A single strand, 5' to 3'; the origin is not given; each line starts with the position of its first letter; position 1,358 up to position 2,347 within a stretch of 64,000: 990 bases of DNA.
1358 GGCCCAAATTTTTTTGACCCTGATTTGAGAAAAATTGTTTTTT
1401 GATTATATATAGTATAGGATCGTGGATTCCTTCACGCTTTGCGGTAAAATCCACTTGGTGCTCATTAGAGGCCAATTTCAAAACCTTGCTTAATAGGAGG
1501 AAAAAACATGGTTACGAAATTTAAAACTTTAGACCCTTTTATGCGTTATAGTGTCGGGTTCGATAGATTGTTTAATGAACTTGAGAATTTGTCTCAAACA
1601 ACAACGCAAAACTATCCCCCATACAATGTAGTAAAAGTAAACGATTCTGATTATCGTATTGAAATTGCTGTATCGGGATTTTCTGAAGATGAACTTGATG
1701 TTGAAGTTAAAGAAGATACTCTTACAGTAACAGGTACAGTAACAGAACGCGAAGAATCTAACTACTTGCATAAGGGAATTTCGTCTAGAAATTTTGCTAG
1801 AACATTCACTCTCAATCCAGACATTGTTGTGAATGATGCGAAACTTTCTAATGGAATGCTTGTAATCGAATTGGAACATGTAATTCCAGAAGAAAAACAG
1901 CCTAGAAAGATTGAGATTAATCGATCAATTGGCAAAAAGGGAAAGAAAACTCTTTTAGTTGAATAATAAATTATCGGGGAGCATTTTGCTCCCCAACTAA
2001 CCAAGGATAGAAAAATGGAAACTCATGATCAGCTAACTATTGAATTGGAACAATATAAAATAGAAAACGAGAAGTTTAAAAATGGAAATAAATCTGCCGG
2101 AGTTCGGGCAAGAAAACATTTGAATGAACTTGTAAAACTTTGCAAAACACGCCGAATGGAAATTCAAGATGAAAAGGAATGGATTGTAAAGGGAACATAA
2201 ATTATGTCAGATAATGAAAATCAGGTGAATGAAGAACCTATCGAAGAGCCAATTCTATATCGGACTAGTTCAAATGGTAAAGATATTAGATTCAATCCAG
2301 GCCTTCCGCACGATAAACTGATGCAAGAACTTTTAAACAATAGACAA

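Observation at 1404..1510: Phage-encoded ROSE-type RNA thermometer controlling hsp20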

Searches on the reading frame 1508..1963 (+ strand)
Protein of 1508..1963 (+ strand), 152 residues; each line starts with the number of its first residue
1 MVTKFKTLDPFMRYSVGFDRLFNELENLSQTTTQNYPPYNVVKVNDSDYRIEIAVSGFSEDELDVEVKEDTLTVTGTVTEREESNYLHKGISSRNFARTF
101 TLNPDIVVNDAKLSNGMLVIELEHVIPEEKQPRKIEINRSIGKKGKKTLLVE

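Call 6: search_protein_families(library=pfam, proteins=[window:1508-1963:+])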
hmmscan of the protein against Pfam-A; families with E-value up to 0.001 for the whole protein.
window:1508-1963:+ (152 aa): 2 families
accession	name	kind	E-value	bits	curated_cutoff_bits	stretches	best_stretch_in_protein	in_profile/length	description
PF00011.27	HSP20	-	7e-20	71.5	20.8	1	43-138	3-102/102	Hsp20/alpha crystallin family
PF17886.7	ArsA_HSP20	-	0.00035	20.5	22.5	0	46-121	1-62/63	HSP20-like domain found in ArsA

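Call 8: find_related_loci(query=window:1508-1963:+, collection=viral_contigs, flank=1500)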
Query window:1508-1963:+ (152 aa) in viral_contigs; peptide patterns used: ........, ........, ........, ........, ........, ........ (x = any residue, [..] = any of these).
204 stretches matched a pattern; 175 encode a relative of the query (tblastn E <= 1e-3); the best 80 are kept; 80 distinct loci.
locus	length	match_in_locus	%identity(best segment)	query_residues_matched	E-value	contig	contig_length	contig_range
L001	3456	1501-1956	100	1-152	5e-100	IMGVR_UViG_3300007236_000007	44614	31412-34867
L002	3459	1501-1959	85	1-152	9e-83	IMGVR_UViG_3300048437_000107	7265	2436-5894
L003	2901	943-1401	85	1-152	5e-83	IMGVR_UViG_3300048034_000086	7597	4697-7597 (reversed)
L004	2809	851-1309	85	1-152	4e-83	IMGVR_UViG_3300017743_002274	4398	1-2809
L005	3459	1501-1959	85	1-152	1e-82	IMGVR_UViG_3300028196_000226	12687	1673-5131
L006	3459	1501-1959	85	1-152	1e-82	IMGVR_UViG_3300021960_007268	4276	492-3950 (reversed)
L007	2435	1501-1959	84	1-152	7e-83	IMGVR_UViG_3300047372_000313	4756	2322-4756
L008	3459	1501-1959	84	1-152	8e-82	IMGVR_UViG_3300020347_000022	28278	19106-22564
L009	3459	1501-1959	85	1-152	1e-82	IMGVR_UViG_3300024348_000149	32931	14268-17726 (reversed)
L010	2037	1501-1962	73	1-149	8e-72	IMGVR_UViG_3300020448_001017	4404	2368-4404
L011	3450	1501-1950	67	3-149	3e-64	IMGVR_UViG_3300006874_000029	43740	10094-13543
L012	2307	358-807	67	3-149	4e-64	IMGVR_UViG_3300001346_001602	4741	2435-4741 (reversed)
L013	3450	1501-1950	67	3-149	6e-64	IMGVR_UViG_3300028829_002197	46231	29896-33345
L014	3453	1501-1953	66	3-150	1e-63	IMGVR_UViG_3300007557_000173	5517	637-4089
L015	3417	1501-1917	70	3-140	1e-63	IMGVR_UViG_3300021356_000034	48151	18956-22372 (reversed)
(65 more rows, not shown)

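Call 13: search_dna_similar(query=window:1508-1963:+, collection=phages, mode=protein, max_rows=60, rows=spread)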
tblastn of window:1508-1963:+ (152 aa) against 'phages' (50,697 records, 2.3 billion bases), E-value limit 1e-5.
Records with a match: 508; places in all: 514; records where one place covers at least 80% of the query: 478.
Best place of each record, by identity: <60% 508.
By first word of the organism name: Synechococcus 373; Cyanophage 66; Prochlorococcus 24; Pseudomonas 12; Marine 8; Pelagibacter 6; Methylophilales 4; Salmonella 3; Vibrio 3; Campylobacter 2; and 6 more.
By host as written in the record: - 182; Synechococcus 107; Synechococcus sp. 38; Synechococcus sp. WH7803 27; Synechococcus sp. WH8102 20; Synechococcus sp. MW02 18; Synechococcus sp. WH 7803 15; Parasynechococcus marenigrum WH 8102 7; and 40 more.
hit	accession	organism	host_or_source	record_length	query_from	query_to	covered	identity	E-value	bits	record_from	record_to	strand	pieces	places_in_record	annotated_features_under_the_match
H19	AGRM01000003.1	Salmonella enterica subsp. houtenae str. ATCC BAA-1581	Homo sapiens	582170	1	145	95%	47.3%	1e-36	137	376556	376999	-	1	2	Hsp20/alpha crystallin family protein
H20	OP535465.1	Synechococcus phage S-CREM1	Synechococcus sp. CB0101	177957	7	152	96%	38.4%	8e-25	104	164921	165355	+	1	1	heat shock protein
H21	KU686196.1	Synechococcus phage S-CAM1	Synechococcus sp.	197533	7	152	96%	37.4%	1e-22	98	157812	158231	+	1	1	small heat shock protein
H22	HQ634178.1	Synechococcus phage S-CAM8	Synechococcus sp. WH7803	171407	6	140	89%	38.7%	5e-25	105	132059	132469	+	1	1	heat shock protein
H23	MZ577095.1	Methylophilales phage Melnitz-1 EXVC043M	Methylophilales_sp._H5P1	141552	8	128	80%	42.9%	6e-27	110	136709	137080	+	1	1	Small heat shock protein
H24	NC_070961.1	Synechococcus phage S-H9-1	Synechococcus sp. MW02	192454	7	134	84%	40.3%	9e-22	96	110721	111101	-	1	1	Hsp20 heat shock protein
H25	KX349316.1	Cyanophage S-RIM12_RW_22_0110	Synechococcus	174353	6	145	92%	36.6%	5e-24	102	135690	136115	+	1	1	heat shock protein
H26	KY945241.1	Synechococcus phage S-H35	Synechococcus sp. WH8102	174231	7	138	87%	38.8%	1e-26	109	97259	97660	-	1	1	Hsp20 heat shock protein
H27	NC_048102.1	Synechococcus phage S-P4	Synechococcus sp. WH 7803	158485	8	137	86%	39.4%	2e-25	106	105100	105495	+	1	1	Hsp20 heat shock protein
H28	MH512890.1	Cyanophage S-TIM4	Synechococcus sp. WH8102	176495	13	138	83%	40.3%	1e-25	106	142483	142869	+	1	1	hsp20: heat shock protein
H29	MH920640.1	Synechococcus phage S-E7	Synechococcus sp. WH 7803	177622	8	138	86%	38.3%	3e-25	105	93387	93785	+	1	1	heat shock protein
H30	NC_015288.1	Prochlorococcus phage Syn1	Synechococcus sp. WH8101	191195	7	137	86%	37.9%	1e-25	106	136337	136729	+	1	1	hsp20: Hsp20 heat shock protein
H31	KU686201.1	Synechococcus phage S-CAM4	Synechococcus sp.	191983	11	134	82%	40.0%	2e-20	92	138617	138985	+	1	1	molecular chaperone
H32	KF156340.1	Synechococcus phage S-MbCM100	Synechococcus sp. WH7803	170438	7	140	88%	36.8%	1e-24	103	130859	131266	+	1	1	Hsp20 heat shock protein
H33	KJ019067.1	Synechococcus phage ACG-2014a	-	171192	7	140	88%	36.8%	1e-24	103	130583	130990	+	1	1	Hsp20 heat shock protein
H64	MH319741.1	Marine virus AG-345-E15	single cell amplified by WGA-X; seawater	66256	8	128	80%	37.7%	2e-21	95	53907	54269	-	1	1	record has no annotation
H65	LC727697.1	Pseudomonas phage sp. 30-2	Pseudomonas aeruginosa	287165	13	137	82%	36.2%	2e-16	81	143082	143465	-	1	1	hypothetical protein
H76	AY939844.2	Prochlorococcus phage P-SSM2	Prochlorococcus sp. NATL1A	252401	8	129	80%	33.3%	2e-18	86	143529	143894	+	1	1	hsp20: heat shock protein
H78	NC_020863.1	Vibrio phage PWH3a-P1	Vibrio natriegens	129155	32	138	70%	31.8%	1e-13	73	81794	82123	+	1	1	Hsp20 heat shock protein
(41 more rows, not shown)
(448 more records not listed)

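Call 34: get_annotated_region(hit=H23, flank=400)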
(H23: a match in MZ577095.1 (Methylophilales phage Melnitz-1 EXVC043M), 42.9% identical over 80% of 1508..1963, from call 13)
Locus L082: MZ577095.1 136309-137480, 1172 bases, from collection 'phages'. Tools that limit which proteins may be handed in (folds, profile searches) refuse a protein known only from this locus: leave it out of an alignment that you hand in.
description: Methylophilales phage Melnitz-1 EXVC043M, complete genome.
organism: Methylophilales phage Melnitz-1 EXVC043M (NCBI taxid 2832339)
taxonomy: Viruses; Duplodnaviria; Heunggongvirae; Uroviricota; Caudoviricetes; Kyanoviridae
host: Methylophilales_sp._H5P1; source: -; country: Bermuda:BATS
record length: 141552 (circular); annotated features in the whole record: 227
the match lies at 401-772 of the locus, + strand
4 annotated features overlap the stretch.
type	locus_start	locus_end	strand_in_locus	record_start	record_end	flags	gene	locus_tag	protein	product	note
CDS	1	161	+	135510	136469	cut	-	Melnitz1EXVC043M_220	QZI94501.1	hypothetical protein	-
CDS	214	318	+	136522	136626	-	-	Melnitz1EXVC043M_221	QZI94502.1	hypothetical protein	-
CDS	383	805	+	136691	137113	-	-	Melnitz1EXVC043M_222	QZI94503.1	Small heat shock protein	Small heat shock protein IbpA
CDS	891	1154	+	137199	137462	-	-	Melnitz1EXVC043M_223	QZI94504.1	hypothetical protein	-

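Call 35: get_annotated_region(hit=H20, flank=400)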
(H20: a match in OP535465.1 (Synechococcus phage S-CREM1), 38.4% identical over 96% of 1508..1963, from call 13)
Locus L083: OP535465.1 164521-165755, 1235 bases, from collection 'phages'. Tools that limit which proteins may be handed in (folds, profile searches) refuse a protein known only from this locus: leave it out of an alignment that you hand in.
description: Synechococcus phage S-CREM1, complete genome.
organism: Synechococcus phage S-CREM1 (NCBI taxid 2982919)
taxonomy: Viruses; Duplodnaviria; Heunggongvirae; Uroviricota; Caudoviricetes; Kyanoviridae
host: Synechococcus sp. CB0101; source: -; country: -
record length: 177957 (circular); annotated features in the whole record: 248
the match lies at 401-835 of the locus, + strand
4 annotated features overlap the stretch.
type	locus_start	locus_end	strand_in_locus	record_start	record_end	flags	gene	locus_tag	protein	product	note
CDS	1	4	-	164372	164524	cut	-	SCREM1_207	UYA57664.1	hypothetical protein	-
CDS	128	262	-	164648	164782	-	-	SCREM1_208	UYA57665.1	hypothetical protein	-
CDS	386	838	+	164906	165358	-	-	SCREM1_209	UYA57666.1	heat shock protein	heat shock protein; molecular chaperone IbpA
CDS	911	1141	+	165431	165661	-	-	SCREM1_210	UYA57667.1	transcriptional repressor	Arc transcriptional repressor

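Call 36: get_annotated_region(hit=H30, flank=400)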
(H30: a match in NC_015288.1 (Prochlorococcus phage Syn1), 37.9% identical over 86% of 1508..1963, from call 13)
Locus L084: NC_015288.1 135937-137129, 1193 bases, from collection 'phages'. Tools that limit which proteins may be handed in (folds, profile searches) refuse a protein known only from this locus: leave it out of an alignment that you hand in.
description: Prochlorococcus phage Syn1, complete genome.
organism: Prochlorococcus phage Syn1 (NCBI taxid 444861)
taxonomy: Viruses; Duplodnaviria; Heunggongvirae; Uroviricota; Caudoviricetes; Kyanoviridae; Vellamovirus; Vellamovirus syn1
host: Synechococcus sp. WH8101; source: -; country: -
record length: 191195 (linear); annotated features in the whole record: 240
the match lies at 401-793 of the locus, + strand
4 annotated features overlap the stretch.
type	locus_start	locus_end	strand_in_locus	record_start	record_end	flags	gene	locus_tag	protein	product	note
CDS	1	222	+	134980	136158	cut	-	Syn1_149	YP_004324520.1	hypothetical protein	T4-LIKE GC: 1078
CDS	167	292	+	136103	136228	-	-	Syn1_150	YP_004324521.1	hypothetical protein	T4-LIKE GC: 1079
CDS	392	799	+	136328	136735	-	hsp20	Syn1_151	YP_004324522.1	Hsp20 heat shock protein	T4-LIKE GC: 170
CDS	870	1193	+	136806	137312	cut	-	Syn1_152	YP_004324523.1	hypothetical protein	T4-LIKE GC: 176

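Call 37: get_annotated_region(hit=H76, flank=400)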
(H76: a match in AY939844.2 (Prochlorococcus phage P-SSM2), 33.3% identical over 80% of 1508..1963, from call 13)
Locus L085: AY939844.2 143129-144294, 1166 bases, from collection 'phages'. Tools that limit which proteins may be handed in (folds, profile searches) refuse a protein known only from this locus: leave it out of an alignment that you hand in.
description: Prochlorococcus phage P-SSM2, complete genome.
organism: Prochlorococcus phage P-SSM2 (NCBI taxid 268746)
taxonomy: Viruses; Duplodnaviria; Heunggongvirae; Uroviricota; Caudoviricetes; Kyanoviridae; Salacisavirus; Salacisavirus pssm2
host: Prochlorococcus sp. NATL1A; source: -; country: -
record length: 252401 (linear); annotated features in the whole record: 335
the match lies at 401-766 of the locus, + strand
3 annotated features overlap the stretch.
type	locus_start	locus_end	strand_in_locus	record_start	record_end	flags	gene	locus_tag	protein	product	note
CDS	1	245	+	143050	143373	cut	purL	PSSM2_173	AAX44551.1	5,5-phosphoribosylformylglycinamide amidotransferase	T4-GC: 169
CDS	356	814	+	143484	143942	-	hsp20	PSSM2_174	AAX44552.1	heat shock protein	T4-GC: 170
CDS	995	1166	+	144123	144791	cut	purM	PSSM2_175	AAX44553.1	phosphoribosylaminoimidazole synthetase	T4-GC: 171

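Call 38: get_annotated_region(hit=H65, flank=400)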
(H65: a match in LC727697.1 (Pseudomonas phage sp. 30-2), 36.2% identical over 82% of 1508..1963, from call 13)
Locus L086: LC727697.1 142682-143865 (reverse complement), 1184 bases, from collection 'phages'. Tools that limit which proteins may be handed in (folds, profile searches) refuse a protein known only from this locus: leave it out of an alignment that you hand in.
description: Pseudomonas phage sp. 30-2 phi30-2 DNA, complete genome.
organism: Pseudomonas phage sp. 30-2 (NCBI taxid 2972142)
taxonomy: Viruses; Duplodnaviria; Heunggongvirae; Uroviricota; Caudoviricetes; Arenbergviridae; Wroclawvirus
host: Pseudomonas aeruginosa; source: Waste water; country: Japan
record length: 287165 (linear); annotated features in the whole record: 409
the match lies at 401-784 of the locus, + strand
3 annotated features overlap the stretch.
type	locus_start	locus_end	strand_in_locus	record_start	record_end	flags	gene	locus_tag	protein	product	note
CDS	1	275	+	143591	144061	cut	-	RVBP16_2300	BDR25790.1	6-pyruvoyltetrahydropterin synthase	-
CDS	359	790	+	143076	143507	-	-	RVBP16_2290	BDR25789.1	hypothetical protein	-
CDS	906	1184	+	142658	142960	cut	-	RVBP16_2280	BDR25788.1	hypothetical protein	-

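Call 39: get_annotated_region(hit=H78, flank=400)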
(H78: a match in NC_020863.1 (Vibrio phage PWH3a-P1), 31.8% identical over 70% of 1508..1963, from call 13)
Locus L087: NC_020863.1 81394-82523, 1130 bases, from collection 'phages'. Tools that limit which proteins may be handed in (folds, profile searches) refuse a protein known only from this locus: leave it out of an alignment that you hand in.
description: Vibrio phage PWH3a-P1 genomic sequence.
organism: Vibrio phage PWH3a-P1 (NCBI taxid 754058)
taxonomy: Viruses; Duplodnaviria; Heunggongvirae; Uroviricota; Caudoviricetes
host: Vibrio natriegens; source: Atlantic: Gulf of Mexico; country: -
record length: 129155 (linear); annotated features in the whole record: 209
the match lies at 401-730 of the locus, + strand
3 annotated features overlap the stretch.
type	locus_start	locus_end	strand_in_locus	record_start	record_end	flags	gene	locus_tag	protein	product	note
CDS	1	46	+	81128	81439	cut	-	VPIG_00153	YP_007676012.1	hypothetical protein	-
CDS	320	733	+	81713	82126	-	-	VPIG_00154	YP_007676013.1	Hsp20 heat shock protein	-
CDS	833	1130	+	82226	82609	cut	-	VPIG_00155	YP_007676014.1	hypothetical protein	-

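Call 40: get_annotated_region(hit=H19, flank=400)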
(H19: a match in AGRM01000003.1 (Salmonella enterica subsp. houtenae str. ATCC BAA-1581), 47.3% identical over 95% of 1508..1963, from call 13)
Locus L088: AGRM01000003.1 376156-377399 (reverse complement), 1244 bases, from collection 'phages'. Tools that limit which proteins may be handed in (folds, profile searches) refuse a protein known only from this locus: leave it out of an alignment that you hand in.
description: Salmonella enterica subsp. houtenae str. ATCC BAA-1581 SEHO0AFNL_Contig0.3, whole genome shotgun sequence.
organism: Salmonella enterica subsp. houtenae str. ATCC BAA-1581 (NCBI taxid 523831)
taxonomy: Bacteria; Pseudomonadati; Pseudomonadota; Gammaproteobacteria; Enterobacterales; Enterobacteriaceae; Salmonella
host: Homo sapiens; source: -; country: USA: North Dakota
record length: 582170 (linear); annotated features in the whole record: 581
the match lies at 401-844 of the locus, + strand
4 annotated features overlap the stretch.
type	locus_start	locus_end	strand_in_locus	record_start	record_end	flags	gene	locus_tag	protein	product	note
CDS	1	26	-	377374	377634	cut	-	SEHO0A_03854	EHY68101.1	hypothetical protein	locus tag in AE006468 is STM3810; yidQ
CDS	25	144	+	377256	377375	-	-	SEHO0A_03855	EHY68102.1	hypothetical protein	-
CDS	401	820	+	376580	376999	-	-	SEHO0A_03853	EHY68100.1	Hsp20/alpha crystallin family protein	Psort location: Cytoplasmic, score: 9.97; locus tag in AE006468 is STM3809; ibpA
CDS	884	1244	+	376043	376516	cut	-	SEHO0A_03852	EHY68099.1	Hsp20/alpha crystallin family protein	Psort location: Cytoplasmic, score: 9.26; locus tag in AE006468 is STM3808; ibpB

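Call 41: get_annotated_region(hit=H64, flank=400)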
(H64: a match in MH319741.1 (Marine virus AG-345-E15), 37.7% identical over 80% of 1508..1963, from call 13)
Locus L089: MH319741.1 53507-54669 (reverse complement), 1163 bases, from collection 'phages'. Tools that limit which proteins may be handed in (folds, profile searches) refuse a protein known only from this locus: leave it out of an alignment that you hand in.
description: Marine virus AG-345-E15 Ga0172270_11 genomic sequence.
organism: Marine virus AG-345-E15 (NCBI taxid 2162688)
taxonomy: Viruses; Duplodnaviria; Heunggongvirae; Uroviricota; Caudoviricetes
host: -; source: single cell amplified by WGA-X; seawater; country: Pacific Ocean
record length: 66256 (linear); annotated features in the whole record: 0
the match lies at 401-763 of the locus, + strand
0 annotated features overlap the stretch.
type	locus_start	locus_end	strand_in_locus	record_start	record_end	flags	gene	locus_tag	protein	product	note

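Call 50: find_related_loci(query=window:1508-1963:+, collection=genome_contigs, flank=300)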
Query window:1508-1963:+ (152 aa) in genome_contigs; peptide patterns used: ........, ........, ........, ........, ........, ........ (x = any residue, [..] = any of these).
102 stretches matched a pattern; 8 encode a relative of the query (tblastn E <= 1e-3); 8 distinct loci.
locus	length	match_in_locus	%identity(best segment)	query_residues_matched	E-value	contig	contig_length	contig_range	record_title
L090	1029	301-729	45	9-138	2e-40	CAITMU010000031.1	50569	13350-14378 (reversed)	MAG: uncultured beta proteobacterium isolate Kiruna2_bin-3108 genome assembly, contig: bin-3108:031/161, whole genome sh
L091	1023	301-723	47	2-137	5e-38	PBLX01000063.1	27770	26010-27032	MAG: Legionellales bacterium isolate SP228 MHASMcontig_519520, whole genome shotgun sequence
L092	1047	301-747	44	1-146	1e-36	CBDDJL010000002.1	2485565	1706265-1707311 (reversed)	MAG: Rhodospirillales bacterium isolate 31c28a96-7474-444d-91f1-dcec9bbdbe2f genome assembly, contig: contig_2, whole ge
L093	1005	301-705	45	8-140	7e-35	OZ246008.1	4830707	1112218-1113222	MAG: Kangiellaceae bacterium isolate f4a91cb9-ff24-436b-acfc-e1cc04873ece genome assembly, chromosome: 1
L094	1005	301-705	43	8-137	7e-35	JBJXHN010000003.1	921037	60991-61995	Rhodospirillaceae bacterium Z3-40 NODE_3_length_921037_cov_26.9794, whole genome shotgun sequence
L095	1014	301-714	47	11-152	1e-34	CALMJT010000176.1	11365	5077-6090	MAG TPA_asm: uncultured Alteromonadales bacterium isolate SRR7346984_bin.18_CONCOCT_v1.1_MAG genome assembly, contig: ER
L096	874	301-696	41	8-134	7e-33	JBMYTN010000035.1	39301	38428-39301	MAG: Rhodospirillaceae bacterium isolate ME_XS_2211_2_bin_58 ME_XS_2211_2_bin_58_36, whole genome shotgun sequence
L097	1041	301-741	38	5-137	5e-32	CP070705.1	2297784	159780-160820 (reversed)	MAG: candidate division WOR-3 bacterium isolate bin53 chromosome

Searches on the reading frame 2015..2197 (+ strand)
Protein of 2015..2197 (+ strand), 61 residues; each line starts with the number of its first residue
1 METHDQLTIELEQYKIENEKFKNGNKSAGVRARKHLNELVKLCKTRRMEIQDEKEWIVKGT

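Call 6: search_protein_families(library=pfam, proteins=[window:2015-2197:+])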
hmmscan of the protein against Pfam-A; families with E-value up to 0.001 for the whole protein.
window:2015-2197:+ (61 aa): 1 family
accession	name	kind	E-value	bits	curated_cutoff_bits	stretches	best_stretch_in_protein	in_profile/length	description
PF07432.18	Hc1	-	2e-11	44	23.5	1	1-54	1-55/57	Histone H1-like protein Hc1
